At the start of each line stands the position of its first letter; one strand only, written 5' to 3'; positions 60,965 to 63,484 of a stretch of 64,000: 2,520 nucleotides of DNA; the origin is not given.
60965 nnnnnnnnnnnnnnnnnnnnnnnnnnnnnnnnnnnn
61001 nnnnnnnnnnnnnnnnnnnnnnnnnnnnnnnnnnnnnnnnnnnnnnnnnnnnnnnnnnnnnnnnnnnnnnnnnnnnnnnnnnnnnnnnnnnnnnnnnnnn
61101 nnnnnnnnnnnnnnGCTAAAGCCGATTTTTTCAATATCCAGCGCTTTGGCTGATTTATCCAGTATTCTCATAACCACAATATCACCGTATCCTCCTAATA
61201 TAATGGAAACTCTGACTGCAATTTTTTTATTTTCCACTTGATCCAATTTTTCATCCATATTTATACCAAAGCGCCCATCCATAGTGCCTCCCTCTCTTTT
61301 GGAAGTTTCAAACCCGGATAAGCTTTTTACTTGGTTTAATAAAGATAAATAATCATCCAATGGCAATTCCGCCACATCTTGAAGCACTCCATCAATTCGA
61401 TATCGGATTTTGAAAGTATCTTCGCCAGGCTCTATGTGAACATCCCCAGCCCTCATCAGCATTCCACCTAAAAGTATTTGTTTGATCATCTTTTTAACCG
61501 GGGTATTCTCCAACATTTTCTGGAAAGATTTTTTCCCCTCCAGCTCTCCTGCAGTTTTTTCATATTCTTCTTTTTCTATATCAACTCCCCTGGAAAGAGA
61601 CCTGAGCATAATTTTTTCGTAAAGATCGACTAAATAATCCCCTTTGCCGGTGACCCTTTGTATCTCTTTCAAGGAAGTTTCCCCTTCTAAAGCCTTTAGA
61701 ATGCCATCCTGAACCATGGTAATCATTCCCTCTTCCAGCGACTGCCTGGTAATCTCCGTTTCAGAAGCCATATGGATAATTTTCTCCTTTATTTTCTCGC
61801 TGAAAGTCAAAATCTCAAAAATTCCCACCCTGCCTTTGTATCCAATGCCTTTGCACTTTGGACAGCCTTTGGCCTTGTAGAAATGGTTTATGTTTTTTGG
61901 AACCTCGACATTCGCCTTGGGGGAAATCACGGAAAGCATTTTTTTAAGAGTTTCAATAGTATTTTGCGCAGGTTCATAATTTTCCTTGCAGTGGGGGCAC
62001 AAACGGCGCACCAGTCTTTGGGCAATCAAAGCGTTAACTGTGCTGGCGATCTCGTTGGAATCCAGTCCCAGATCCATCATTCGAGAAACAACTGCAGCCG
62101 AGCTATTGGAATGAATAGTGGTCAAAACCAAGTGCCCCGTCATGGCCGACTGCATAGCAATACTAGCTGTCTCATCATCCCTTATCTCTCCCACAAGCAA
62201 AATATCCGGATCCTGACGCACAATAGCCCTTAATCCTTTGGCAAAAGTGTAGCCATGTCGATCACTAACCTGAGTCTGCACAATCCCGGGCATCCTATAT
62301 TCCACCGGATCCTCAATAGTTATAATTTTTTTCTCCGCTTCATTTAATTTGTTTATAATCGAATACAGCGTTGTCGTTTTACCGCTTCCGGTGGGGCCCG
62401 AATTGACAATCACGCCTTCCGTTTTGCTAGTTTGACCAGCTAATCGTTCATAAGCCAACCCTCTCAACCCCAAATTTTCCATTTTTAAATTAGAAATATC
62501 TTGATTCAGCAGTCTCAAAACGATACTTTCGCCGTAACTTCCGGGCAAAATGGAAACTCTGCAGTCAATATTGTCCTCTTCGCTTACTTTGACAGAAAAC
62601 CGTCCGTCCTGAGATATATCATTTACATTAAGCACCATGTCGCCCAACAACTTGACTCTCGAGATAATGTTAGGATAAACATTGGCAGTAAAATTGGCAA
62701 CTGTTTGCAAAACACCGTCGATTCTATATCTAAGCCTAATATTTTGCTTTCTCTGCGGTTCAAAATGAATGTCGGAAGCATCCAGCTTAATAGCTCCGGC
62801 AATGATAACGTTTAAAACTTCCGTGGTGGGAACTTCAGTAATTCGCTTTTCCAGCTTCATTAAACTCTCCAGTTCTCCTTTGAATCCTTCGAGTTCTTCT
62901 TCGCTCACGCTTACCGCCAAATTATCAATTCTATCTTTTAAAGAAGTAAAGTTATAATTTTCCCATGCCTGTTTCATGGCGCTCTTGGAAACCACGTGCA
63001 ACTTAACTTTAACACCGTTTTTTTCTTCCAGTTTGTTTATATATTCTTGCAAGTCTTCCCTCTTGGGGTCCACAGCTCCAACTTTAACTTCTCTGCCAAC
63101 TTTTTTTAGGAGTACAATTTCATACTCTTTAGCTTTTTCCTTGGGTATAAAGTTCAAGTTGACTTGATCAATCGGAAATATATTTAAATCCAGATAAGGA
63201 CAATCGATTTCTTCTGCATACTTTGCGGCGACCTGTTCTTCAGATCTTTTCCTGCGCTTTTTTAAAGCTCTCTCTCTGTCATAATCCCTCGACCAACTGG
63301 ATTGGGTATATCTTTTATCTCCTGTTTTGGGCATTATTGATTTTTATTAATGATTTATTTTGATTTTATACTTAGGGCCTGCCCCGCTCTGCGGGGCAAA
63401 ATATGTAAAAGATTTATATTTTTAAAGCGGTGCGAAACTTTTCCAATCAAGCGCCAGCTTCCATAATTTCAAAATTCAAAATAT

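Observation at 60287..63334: Two complete GspE/PilB secretion-ATPase modules fused in one polypeptide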

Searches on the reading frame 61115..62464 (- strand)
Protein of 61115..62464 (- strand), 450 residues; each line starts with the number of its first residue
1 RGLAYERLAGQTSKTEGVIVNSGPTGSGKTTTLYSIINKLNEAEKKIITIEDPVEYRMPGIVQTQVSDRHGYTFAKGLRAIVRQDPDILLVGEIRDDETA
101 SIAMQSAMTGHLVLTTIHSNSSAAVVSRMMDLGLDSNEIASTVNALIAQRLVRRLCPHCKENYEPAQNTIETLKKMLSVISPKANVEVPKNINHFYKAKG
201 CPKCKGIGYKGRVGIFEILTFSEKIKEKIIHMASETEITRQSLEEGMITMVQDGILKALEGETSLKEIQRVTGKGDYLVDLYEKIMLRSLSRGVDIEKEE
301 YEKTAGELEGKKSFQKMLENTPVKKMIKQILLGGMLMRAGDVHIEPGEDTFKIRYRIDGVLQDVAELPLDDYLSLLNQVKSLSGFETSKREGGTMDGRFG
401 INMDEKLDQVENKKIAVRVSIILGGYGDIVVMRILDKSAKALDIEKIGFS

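Call 86: predict_structure(alignment_id=A2)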
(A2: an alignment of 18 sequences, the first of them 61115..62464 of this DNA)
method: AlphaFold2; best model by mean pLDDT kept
length: 450 residues; sequences in the alignment: 18
mean_pLDDT: 79.3   pTM: 0.59
mean pLDDT of the five models: 79.3, 68.9, 62.5, 60.8, 54.6
residues with pLDDT >= 90: 94; 70-90: 257; 50-70: 73; < 50: 26
segments of 3 or more residues with pLDDT < 50: 25-28, 283-291, 439-450
pLDDT, mean of each block of 10 residues (from residue 1): 82 89 61 86 89 82 82 86 92 89 92 90 91 93 91 87 64 61 62 68 86 89 93 89 83 80 80 60 48 74 78 85 86 85 89 85 88 85 67 70 75 78 72 70 39
secondary structure, 60 per line:
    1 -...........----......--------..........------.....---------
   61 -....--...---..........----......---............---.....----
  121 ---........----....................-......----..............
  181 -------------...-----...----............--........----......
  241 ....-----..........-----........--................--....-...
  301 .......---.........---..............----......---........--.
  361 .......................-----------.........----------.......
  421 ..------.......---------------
elements in order: H2-12 E17-22 H31-40 E47-51 E62-65 H74-83 E88-93 H97-108 E112-116 H124-131 H136-142 E143-155 E160-162 H167-180 E194-196 E209-220 H223-230 H235-244 H250-259 H265-272 H275-290 E293-296 H298-307 H311-319 H323-336 E341-346 E350-357 E360-368 H369-383 E395-403 E414-422 E429-435

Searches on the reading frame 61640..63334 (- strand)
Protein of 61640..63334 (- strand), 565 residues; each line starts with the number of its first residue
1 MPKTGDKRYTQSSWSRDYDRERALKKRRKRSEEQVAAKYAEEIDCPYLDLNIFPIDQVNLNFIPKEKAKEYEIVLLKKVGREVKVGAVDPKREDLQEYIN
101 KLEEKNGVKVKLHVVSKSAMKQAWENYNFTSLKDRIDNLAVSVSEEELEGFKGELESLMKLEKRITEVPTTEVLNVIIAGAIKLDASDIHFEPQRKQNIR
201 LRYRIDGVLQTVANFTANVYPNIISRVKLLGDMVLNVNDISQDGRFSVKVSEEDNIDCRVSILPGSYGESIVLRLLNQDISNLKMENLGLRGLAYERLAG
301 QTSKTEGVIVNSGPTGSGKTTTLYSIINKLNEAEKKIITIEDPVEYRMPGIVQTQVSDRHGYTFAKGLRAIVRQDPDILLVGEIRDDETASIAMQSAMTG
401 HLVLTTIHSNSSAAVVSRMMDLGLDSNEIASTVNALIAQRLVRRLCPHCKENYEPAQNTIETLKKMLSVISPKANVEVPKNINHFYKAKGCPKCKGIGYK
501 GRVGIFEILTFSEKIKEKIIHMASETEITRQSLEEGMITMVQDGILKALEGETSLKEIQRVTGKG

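Call 38: search_protein_families(library=ncbifam, proteins=[window:61640-63334:-], max_evalue=1e-20)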
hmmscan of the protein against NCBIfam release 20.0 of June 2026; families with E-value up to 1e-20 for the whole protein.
seq(565 aa): 8 families
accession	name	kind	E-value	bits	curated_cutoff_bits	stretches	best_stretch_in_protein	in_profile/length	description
TIGR02538.1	type_IV_pilB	equivalog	9.2e-142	473.5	675.65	1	19-562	30-562/564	type IV-A pilus assembly ATPase PilB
TIGR02533.1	type_II_gspE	equivalog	8.5e-138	460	630.25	1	63-562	4-486/486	type II secretion system ATPase GspE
NF007755.0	PRK10436.1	equivalog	2.6e-116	389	617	1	69-564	15-461/465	type II secretion system protein GspE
NF053534.1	T4PilAsmATPsTfpB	equivalog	6.5e-114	381.4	850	1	22-562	55-582/584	type IV pilus assembly ATPase TfpB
NF041000.1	ATPase_ComGA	equivalog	9.6e-75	251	300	1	177-443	3-266/267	competence type IV pilus ATPase ComGA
TIGR01420.1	pilT_fam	subfamily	1.5e-51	175.7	319.1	1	174-444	2-270/343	PilT/PilU family type 4a pilus ATPase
TIGR02524.1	dot_icm_DotB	equivalog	3.2e-26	92.4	463.3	1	304-447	132-286/358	Dot/Icm type IV secretion system ATPase DotB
TIGR02525.1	plasmid_TraJ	equivalog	2.9e-25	89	368.3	1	270-422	119-272/372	plasmid transfer ATPase TraJ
